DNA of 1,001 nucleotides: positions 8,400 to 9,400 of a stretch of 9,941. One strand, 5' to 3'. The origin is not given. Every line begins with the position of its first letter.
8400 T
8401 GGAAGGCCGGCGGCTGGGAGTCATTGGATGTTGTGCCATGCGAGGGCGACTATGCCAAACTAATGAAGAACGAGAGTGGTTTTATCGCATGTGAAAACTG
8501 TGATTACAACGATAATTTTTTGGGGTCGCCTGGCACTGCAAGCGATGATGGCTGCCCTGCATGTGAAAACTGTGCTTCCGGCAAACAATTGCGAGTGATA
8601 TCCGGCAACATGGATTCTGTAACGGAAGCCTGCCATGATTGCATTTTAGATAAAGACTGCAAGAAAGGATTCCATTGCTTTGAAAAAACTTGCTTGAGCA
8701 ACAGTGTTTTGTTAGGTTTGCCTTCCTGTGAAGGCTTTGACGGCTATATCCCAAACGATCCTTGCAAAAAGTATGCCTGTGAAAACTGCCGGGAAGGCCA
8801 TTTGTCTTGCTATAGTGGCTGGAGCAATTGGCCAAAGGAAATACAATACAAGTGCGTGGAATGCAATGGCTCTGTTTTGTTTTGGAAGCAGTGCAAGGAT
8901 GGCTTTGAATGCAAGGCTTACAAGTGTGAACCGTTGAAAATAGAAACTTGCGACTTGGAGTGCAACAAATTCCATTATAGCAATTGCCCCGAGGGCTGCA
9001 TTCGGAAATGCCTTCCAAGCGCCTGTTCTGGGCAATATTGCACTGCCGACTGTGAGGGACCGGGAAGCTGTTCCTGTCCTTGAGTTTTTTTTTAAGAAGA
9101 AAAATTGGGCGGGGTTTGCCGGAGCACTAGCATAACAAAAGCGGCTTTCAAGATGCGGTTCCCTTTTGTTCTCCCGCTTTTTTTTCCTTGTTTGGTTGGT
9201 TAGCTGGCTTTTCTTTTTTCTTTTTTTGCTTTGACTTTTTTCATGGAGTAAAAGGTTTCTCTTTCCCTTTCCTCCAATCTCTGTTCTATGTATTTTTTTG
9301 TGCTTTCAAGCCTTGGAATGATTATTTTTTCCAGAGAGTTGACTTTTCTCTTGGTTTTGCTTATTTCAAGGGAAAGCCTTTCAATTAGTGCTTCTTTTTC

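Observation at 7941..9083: Modular, extremely cysteine-rich lipoprotein built from duplicated CxxC units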

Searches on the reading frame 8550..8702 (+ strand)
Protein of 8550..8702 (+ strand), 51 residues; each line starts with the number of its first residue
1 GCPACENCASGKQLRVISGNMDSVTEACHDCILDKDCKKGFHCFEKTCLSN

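Call 82: find_related_loci(query=A9, collection=genome_contigs, flank=6000)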
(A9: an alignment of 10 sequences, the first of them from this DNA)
Query A9 (51 aa) in genome_contigs; peptide patterns used: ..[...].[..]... (x = any residue, [..] = any of these).
40 stretches matched a pattern; 2 encode a relative of the query (tblastn E <= 1e-3); 2 distinct loci.
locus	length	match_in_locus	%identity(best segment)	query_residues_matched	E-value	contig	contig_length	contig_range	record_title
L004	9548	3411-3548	50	2-51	1e-14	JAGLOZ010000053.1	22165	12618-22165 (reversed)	MAG: Candidatus Paceibacterota bacterium isolate RS_7_61 ROV157_7.bin.61.fa_53, whole genome shotgun sequence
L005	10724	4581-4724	42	2-51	7e-9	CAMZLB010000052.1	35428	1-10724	Candidatus Moranbacteria bacterium isolate TAG_MAG_00007 genome assembly, contig: TAG_MAG_00007_000000000041, whole geno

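Call 89: find_related_loci(query=A9, collection=viral_contigs, flank=3000)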
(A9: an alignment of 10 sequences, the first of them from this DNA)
Query A9 (51 aa) in viral_contigs; peptide patterns used: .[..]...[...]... (x = any residue, [..] = any of these).
57 stretches matched a pattern, but none encodes a relative of the query by tblastn (E <= 1e-3).

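Call 105: search_protein_families(library=pfam, proteins=[L004:1085-2353:+, L004:2469-3779:+, L004:7392-7961:+, L004:8010-9116:+, L005:600-1340:+, L005:1821-2807:+, L005:7063-9426:+, L005:9468-10439:+], max_evalue=0.001)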
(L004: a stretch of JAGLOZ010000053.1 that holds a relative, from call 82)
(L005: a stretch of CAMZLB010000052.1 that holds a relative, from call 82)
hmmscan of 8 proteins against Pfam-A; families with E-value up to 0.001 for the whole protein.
L004:1085-2353:+ (423 aa): 2 families
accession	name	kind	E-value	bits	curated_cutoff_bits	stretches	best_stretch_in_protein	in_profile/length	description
PF09603.15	Fib_succ_major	-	3.2e-29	103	33.9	1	251-422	1-187/187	Fibrobacter succinogenes major domain (Fib_succ_major)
PF18884.5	TSP3_bac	-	0.00027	21.2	25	0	156-173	1-18/22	Bacterial TSP3 repeat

L004:2469-3779:+ (437 aa): 0 families

L004:7392-7961:+ (190 aa): 2 families
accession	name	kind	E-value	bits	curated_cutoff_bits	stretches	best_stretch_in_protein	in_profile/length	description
PF00011.27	HSP20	-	2.3e-18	66.6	20.8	1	92-187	5-101/102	Hsp20/alpha crystallin family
PF17886.7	ArsA_HSP20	-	1e-05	25.5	22.5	1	104-173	12-62/63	HSP20-like domain found in ArsA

L004:8010-9116:+ (369 aa): 4 families
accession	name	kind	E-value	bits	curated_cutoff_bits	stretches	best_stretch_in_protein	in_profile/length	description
PF11104.14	PilM_2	-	3.7e-45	154.8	27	1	15-367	1-340/340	Type IV pilus assembly protein PilM;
PF14450.12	FtsA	-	2e-16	60.9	31.8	1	207-361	2-127/127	Cell division protein FtsA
PF06723.19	MreB_Mbl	-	2.3e-07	30.4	27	1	148-267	85-214/327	MreB/Mbl protein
PF00022.25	Actin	-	0.00018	20.7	27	0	203-303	142-232/410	Actin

L005:600-1340:+ (247 aa): 9 families
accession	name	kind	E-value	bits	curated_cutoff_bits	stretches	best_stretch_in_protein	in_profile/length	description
PF12146.15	Hydrolase_4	-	3.9e-17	62.8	27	1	25-149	3-134/239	Serine aminopeptidase, S33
PF00561.26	Abhydrolase_1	-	1.2e-12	48.5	25.8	1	28-145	2-120/245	alpha/beta hydrolase fold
PF12697.13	Abhydrolase_6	-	8.8e-07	30.2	26.3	1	30-128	2-95/217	Alpha/beta hydrolase family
PF20408.4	Abhydrolase_11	-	2.7e-06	27.7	27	0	26-112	2-91/193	Alpha/beta hydrolase domain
PF20434.5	BD-FAE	-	6.7e-06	26.2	26.8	1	48-210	39-210/215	BD-FAE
PF00326.27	Peptidase_S9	-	7.9e-06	25.9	22.6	1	78-227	42-183/213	Prolyl oligopeptidase family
PF02230.22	Abhydrolase_2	-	0.00016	22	23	0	74-115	80-123/217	Phospholipase/Carboxylesterase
PF01738.24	DLH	-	0.0004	20.5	21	0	181-234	135-191/217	Dienelactone hydrolase family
PF02273.21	Acyl_transf_2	-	0.0009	19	20.3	0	25-123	30-127/294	Acyl transferase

L005:1821-2807:+ (329 aa): 7 families
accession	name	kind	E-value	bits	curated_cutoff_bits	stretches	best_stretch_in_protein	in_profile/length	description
PF08443.16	RimK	-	4e-18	66.1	21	1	134-306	18-178/188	RimK-like ATP-grasp domain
PF02955.21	GSH-S_ATP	-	5.8e-12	45.8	23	1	128-267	6-139/175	Prokaryotic glutathione synthetase, ATP-grasp domain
PF14398.11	ATPgrasp_YheCD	-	5.2e-11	42.7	26.8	1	109-312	3-243/255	YheC/D like ATP-grasp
PF14397.11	ATPgrasp_ST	-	7.6e-11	42.2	31.4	1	131-247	33-176/278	Sugar-transfer associated ATP-grasp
PF02655.19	ATP-grasp_3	-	8.3e-06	26.4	23.2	1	152-293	28-154/160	ATP-grasp domain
PF03133.20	TTL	-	1.9e-05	24.5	20.1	0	274-298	237-261/292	Tubulin-tyrosine ligase family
PF07478.18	Dala_Dala_lig_C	-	0.0008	19.4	24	0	217-298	93-178/204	D-ala D-ala ligase C-terminus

L005:7063-9426:+ (788 aa): 5 families
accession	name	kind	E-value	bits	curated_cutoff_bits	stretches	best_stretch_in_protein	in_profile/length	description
PF01580.24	FtsK_SpoIIIE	-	3.5e-62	210.2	24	1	387-590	1-221/221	FtsK/SpoIIIE family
PF17854.6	FtsK_alpha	-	1.6e-28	99.3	22.9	1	283-380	1-101/101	FtsK alpha domain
PF09397.16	FtsK_gamma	-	1.1e-27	96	30.6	1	715-774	3-62/63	Ftsk gamma domain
PF13491.11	FtsK_4TM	-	6.2e-12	46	23.1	1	57-184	47-170/171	4TM region of DNA translocase FtsK/SpoIIIE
PF05621.17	TniB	-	0.00073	19.5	22.4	0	533-593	109-169/189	Bacterial TniB protein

L005:9468-10439:+ (324 aa): 3 families
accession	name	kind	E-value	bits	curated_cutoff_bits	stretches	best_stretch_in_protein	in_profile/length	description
PF13413.12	HTH_25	-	1.4e-16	60.5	24.6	1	21-80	1-60/62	Helix-turn-helix domain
PF09136.16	Glucodextran_B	-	4e-11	43.1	27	1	150-223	1-76/83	Glucodextranase, domain B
PF12844.13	HTH_19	-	3.5e-05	24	30.2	1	19-62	1-43/64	Helix-turn-helix domain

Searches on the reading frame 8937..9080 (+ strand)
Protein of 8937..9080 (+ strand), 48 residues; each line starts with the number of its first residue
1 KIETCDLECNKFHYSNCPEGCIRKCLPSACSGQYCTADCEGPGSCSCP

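Call 64: search_solved_structures(query=A8, max_evalue=10, show_alignments=3)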
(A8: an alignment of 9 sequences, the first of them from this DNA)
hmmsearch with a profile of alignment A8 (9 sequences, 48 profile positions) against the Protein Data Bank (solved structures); distinct sequences matched with E-value up to 10: 3.
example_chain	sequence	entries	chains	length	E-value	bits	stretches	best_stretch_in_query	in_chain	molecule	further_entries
3cjh_B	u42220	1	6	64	0.9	12.8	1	21-37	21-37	Mitochondrial import inner membrane translocase subunit TIM8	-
1erc_A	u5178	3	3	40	2.6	11.4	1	7-18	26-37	PHEROMONE ER-1 | MATING PHEROMONE ER-1 | Mating pheromone Er-1/Er-3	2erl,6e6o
5lgd_B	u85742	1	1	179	6.6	10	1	15-27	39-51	PfEMP1 variant 1 of strain MC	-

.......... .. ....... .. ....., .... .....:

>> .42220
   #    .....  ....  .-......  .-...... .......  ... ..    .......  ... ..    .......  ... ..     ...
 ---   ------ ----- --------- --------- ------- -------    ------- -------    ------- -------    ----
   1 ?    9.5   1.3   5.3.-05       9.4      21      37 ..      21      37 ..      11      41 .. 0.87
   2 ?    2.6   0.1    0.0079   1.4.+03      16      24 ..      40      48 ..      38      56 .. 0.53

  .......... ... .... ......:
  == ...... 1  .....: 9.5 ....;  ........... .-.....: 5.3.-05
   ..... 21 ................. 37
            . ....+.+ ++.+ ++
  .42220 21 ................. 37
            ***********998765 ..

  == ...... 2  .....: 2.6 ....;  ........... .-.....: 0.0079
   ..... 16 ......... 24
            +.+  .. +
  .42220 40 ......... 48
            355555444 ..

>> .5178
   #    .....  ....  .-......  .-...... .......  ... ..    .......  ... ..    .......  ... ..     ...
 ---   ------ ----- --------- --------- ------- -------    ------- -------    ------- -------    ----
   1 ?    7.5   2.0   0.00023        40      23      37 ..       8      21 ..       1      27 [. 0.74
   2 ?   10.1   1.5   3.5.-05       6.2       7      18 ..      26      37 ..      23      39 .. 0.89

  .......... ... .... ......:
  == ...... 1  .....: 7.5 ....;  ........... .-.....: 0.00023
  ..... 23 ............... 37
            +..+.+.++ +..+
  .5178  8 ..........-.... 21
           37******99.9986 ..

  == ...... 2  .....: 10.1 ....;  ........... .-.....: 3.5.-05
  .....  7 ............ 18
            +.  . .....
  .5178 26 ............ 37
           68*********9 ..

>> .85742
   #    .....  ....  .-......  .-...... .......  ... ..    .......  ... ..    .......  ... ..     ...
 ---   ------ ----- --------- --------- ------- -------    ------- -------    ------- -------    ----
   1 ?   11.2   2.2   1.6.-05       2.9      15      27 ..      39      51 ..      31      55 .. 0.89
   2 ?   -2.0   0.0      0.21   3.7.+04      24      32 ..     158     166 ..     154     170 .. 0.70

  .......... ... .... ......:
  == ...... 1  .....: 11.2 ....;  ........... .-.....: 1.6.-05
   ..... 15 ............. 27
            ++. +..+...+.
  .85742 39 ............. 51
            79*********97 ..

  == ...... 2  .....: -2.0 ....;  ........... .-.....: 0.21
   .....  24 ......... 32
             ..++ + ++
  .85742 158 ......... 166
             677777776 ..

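Call 87: find_related_loci(query=A8, collection=metagenome_contigs, flank=4000)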
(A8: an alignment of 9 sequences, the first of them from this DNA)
Query A8 (48 aa) in metagenome_contigs; peptide patterns used: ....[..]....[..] (x = any residue, [..] = any of these).
130 stretches matched a pattern; 7 encode a relative of the query (tblastn E <= 1e-3); 7 distinct loci.
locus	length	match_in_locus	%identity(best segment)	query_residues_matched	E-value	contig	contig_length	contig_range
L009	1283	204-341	72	3-48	1e-20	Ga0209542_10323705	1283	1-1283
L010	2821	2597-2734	65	3-48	9e-19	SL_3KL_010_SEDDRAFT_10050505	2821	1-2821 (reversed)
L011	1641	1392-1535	67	3-48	1e-18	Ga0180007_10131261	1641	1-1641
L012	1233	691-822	56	1-48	5e-14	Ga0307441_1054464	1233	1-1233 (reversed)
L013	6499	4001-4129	58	5-47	1e-13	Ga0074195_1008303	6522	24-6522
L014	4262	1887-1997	54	8-48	1e-8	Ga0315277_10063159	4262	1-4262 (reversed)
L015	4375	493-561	48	24-48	1e-5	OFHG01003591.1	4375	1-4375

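Call 90: find_related_loci(query=A8, collection=viral_contigs, flank=3000)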
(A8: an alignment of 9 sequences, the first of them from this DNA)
Query A8 (48 aa) in viral_contigs; peptide patterns used: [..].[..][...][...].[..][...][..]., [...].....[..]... (x = any residue, [..] = any of these).
19 stretches matched a pattern, but none encodes a relative of the query by tblastn (E <= 1e-3).

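Call 119: search_protein_families(library=pfam, alignment_id=A8, max_evalue=10)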
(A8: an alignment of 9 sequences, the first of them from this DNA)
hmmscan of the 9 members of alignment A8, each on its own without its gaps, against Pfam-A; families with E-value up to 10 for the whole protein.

A. member 1, seq(48 aa): 0 families

B. families by the number of members that match (of 9 scanned): 2 families
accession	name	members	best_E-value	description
PF01826.23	TIL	1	0.14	Trypsin Inhibitor like cysteine rich domain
PF09064.16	EGF_Tme5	1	2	Thrombomodulin like fifth domain, EGF-like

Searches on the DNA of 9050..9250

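Call 117: search_rna_families(source=window, start=9050, end=9250, threshold=evalue, max_evalue=1)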
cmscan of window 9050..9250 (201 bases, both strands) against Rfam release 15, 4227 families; matches with E-value up to 1: 1.
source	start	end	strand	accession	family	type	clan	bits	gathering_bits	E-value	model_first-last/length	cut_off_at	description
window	9140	9188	+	RF01930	bxd_2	Gene; lncRNA;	-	12.8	80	0.81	1-91/91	no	Bithoraxoid conserved region 2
